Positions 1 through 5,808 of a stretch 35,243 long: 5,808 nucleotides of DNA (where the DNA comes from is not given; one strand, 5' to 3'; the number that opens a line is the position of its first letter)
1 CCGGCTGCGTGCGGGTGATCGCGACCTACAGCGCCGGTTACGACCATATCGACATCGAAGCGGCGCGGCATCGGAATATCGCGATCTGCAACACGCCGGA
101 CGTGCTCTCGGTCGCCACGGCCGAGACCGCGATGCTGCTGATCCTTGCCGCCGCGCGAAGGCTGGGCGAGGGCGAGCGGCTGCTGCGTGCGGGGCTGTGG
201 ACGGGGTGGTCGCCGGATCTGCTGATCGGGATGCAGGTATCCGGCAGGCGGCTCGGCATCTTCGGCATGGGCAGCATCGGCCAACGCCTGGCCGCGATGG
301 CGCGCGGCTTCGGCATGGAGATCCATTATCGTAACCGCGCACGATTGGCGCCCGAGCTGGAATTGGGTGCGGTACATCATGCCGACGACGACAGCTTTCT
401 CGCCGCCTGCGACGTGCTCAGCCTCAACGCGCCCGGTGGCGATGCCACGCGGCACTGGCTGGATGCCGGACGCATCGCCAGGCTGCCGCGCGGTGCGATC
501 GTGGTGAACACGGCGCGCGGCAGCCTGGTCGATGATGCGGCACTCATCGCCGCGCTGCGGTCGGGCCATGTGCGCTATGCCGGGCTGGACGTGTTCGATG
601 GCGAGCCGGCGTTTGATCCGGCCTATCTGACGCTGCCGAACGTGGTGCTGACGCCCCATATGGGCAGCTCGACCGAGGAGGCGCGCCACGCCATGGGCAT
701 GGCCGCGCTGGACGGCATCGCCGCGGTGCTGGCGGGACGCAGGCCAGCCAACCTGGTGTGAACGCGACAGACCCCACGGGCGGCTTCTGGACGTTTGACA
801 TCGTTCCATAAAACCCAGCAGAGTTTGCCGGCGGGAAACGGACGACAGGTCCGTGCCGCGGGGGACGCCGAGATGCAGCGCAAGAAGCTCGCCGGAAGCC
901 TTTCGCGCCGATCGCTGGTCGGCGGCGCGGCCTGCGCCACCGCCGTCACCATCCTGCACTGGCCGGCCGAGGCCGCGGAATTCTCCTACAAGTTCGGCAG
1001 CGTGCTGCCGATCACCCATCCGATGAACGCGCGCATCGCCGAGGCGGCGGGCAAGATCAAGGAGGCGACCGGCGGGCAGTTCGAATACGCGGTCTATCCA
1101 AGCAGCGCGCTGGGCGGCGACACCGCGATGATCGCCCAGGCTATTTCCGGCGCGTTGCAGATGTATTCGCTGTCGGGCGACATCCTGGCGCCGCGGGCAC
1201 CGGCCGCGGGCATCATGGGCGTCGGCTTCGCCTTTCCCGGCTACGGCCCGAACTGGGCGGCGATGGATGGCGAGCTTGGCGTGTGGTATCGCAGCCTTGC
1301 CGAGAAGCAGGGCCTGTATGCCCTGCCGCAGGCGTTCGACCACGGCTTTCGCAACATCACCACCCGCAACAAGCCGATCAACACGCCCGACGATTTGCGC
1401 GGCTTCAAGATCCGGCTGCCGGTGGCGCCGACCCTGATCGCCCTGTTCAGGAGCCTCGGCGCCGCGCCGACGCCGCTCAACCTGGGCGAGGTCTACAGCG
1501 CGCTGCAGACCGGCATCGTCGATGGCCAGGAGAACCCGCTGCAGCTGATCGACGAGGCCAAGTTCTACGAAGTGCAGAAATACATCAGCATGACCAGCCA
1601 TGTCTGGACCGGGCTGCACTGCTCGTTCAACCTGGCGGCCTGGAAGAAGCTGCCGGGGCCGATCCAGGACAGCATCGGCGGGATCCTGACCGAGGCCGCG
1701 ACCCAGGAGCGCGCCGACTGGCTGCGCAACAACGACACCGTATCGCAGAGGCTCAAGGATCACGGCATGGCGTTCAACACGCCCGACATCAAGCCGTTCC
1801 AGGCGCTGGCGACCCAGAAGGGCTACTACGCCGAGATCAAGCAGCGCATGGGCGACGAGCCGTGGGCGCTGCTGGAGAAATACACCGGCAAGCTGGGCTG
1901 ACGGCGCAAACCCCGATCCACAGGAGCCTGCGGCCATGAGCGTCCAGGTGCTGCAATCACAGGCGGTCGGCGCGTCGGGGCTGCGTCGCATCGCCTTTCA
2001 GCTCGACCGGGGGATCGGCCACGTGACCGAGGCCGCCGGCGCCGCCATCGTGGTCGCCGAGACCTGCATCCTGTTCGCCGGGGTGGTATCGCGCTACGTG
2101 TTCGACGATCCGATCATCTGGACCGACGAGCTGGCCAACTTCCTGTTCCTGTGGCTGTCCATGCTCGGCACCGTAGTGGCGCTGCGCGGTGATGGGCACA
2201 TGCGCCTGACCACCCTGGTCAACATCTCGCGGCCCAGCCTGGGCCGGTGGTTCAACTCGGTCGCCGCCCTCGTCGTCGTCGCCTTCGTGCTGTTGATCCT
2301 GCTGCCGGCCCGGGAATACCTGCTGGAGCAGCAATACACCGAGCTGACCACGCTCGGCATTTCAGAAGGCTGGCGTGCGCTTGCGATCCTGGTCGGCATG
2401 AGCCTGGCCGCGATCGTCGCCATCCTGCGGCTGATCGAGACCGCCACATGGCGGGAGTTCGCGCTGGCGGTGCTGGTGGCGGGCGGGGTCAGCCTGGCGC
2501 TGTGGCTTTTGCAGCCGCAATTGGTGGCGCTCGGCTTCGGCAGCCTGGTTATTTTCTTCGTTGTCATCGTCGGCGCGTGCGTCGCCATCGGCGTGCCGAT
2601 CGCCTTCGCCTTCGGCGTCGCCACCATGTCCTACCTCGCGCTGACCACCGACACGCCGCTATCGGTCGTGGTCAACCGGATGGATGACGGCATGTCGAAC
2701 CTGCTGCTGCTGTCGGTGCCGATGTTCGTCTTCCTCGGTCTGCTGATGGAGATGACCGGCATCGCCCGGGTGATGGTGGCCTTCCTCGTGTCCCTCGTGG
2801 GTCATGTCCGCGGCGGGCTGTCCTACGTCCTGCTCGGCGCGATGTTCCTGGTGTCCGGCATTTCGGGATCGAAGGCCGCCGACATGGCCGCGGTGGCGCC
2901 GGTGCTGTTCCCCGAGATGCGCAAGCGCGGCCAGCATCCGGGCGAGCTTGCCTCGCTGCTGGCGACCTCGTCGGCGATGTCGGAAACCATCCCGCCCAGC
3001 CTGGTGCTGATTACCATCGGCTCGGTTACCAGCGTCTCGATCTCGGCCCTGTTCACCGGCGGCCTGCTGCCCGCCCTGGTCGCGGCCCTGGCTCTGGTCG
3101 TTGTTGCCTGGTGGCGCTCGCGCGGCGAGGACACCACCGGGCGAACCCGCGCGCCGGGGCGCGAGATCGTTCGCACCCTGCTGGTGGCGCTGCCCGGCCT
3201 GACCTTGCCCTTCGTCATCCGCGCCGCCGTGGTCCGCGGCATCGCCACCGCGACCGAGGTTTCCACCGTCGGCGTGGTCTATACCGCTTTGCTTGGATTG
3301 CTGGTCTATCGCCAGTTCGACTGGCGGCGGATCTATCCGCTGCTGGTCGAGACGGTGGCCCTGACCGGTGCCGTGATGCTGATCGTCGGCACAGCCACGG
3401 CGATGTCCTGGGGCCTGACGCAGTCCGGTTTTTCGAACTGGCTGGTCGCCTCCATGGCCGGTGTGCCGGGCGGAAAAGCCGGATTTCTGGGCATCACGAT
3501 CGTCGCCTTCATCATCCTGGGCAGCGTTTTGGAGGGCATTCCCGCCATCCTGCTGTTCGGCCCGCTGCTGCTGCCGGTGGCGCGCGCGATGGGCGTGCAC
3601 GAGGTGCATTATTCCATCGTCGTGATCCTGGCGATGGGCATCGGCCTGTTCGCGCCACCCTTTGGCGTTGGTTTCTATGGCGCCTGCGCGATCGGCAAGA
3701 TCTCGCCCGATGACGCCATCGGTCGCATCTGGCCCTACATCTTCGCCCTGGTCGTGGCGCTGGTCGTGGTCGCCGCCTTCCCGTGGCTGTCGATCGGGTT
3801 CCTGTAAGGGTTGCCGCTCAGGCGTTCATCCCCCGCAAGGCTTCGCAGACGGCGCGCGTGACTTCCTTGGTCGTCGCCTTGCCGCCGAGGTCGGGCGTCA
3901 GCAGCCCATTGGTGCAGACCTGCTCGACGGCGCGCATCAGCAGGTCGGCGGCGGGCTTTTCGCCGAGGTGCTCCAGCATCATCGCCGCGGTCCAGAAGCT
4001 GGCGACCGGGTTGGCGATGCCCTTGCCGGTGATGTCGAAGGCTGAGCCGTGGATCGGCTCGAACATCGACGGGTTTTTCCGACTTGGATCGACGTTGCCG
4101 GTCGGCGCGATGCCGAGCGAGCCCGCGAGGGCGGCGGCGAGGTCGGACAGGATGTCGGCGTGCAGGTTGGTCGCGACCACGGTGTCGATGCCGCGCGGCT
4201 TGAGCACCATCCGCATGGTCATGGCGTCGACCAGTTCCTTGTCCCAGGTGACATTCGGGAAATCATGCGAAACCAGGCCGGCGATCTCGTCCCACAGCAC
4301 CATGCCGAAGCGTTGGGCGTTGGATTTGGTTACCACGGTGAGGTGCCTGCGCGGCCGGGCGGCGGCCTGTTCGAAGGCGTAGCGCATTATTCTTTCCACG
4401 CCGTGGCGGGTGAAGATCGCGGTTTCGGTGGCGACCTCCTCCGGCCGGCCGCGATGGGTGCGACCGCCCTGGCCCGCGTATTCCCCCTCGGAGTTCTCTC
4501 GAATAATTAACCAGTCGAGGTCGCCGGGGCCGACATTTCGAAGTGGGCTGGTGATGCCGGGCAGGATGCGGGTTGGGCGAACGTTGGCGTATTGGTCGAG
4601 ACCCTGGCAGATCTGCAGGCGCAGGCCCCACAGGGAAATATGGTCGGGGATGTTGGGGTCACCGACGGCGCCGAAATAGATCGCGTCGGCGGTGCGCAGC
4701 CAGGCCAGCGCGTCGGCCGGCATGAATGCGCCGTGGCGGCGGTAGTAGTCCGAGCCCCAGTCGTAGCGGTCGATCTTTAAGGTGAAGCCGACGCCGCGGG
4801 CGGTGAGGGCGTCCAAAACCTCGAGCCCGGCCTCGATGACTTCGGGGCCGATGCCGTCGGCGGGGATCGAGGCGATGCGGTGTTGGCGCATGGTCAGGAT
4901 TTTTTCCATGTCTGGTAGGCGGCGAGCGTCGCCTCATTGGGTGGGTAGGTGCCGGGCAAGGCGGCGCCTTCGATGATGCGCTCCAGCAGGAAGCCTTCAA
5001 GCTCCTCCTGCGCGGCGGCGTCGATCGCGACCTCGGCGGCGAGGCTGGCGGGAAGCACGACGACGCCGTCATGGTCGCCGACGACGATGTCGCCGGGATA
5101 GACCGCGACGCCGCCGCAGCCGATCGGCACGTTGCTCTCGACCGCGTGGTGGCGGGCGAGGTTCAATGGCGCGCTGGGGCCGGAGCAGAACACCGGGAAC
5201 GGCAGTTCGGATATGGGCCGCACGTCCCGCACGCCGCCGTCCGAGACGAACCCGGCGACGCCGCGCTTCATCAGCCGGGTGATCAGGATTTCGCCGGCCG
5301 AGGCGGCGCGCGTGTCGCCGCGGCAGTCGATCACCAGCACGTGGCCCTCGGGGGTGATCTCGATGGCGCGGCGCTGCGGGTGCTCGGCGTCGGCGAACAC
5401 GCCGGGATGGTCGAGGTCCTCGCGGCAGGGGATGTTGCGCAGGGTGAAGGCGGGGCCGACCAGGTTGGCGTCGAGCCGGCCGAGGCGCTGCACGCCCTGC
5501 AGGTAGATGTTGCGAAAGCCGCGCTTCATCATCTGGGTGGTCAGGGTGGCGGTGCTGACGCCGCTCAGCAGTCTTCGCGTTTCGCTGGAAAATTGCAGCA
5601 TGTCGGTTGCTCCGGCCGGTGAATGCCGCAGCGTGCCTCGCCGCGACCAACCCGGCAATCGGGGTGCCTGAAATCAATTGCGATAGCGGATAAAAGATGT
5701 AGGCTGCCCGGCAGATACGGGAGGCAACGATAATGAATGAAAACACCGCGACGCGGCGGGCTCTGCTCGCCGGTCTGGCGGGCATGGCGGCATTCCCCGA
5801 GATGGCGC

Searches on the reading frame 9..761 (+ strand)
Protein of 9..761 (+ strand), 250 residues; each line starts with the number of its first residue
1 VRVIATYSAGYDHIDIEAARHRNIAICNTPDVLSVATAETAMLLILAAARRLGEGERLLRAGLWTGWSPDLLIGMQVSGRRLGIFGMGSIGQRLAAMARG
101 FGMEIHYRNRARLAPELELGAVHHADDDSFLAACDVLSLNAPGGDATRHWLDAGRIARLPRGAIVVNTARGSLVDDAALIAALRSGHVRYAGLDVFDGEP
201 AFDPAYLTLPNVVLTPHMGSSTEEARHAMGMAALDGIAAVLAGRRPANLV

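Call 83: search_protein_families(library=pfam, proteins=[window:9-761:+], max_evalue=0.00001)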
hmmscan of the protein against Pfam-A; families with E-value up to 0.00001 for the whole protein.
window:9-761:+ (250 aa): 2 families
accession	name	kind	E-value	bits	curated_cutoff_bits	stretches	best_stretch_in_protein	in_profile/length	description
PF02826.25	2-Hacid_dh_C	-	3.6e-51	173.5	25.1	1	43-219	2-178/178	D-isomer specific 2-hydroxyacid dehydrogenase, NAD binding domain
PF00389.36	2-Hacid_dh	-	3e-19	69.5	24.6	1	2-250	63-133/134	D-isomer specific 2-hydroxyacid dehydrogenase, catalytic domain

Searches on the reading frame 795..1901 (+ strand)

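Call 83: search_protein_families(library=pfam, proteins=[window:795-1901:+], max_evalue=0.00001)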
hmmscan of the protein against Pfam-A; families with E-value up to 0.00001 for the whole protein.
window:795-1901:+ (368 aa): 1 family
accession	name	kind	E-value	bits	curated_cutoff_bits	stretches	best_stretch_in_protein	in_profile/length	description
PF03480.18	DctP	-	5.1e-65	220.1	23.4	1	67-340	1-276/286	Bacterial extracellular solute-binding protein, family 7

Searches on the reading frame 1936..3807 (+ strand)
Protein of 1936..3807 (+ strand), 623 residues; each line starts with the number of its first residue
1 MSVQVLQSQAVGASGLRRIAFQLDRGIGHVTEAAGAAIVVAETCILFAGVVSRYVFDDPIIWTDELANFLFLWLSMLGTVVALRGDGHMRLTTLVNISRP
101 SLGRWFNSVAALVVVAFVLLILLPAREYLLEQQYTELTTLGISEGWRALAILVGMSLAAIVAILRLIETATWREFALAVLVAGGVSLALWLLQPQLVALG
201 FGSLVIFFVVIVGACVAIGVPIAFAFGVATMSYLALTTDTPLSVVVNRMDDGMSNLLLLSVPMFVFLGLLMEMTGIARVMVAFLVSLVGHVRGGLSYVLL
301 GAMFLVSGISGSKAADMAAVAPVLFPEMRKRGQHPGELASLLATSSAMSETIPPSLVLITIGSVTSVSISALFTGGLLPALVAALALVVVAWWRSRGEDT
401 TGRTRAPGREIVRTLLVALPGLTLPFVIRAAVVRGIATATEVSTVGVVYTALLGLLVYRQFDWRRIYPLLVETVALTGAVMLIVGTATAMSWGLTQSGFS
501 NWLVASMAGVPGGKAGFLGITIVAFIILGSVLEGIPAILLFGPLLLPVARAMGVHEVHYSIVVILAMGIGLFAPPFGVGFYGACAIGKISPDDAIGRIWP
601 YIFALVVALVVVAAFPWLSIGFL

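Call 83: search_protein_families(library=pfam, proteins=[window:1936-3807:+], max_evalue=0.00001)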
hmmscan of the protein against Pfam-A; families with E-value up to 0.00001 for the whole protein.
window:1936-3807:+ (623 aa): 2 families
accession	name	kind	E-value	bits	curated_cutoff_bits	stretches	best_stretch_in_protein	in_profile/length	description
PF06808.19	DctM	-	5.6e-106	355.3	23.8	1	210-618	2-413/413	Tripartite ATP-independent periplasmic transporter, DctM component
PF04290.18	DctQ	-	5.3e-25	88.3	28.3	1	43-169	2-129/132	Tripartite ATP-independent periplasmic transporters, DctQ component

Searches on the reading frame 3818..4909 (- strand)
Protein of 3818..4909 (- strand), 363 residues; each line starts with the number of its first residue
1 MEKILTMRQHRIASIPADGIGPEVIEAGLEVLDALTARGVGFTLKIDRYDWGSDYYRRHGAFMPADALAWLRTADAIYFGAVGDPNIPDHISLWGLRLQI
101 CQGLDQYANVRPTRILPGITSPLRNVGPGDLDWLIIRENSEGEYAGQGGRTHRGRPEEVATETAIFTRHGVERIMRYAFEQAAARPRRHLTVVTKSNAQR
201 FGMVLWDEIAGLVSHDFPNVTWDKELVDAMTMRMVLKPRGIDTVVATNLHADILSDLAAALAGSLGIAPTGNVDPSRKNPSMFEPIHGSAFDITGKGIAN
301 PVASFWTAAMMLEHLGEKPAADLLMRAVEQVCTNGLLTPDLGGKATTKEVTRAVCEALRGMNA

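Call 83: search_protein_families(library=pfam, proteins=[window:3818-4909:-], max_evalue=0.00001)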
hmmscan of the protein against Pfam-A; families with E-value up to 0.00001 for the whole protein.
window:3818-4909:- (363 aa): 1 family
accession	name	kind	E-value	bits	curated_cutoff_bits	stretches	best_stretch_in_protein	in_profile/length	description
PF00180.25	Iso_dh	-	1e-85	288.5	27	1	12-354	2-348/348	Isocitrate/isopropylmalate dehydrogenase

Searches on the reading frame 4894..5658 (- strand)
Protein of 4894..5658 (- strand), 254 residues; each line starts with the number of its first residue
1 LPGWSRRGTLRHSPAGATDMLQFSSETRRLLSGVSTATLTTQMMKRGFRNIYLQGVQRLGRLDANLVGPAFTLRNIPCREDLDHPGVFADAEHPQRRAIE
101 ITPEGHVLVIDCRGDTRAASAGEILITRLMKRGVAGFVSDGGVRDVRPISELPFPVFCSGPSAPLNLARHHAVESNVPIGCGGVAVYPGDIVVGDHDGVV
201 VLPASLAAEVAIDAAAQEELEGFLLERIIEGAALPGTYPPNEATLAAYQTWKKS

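Call 83: search_protein_families(library=pfam, proteins=[window:4894-5658:-], max_evalue=0.00001)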
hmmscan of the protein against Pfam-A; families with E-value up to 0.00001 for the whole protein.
window:4894-5658:- (254 aa): 1 family
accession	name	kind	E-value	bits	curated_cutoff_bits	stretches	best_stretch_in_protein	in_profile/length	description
PF03737.21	RraA-like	-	2.9e-35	122.1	24.5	1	36-201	1-152/152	Aldolase/RraA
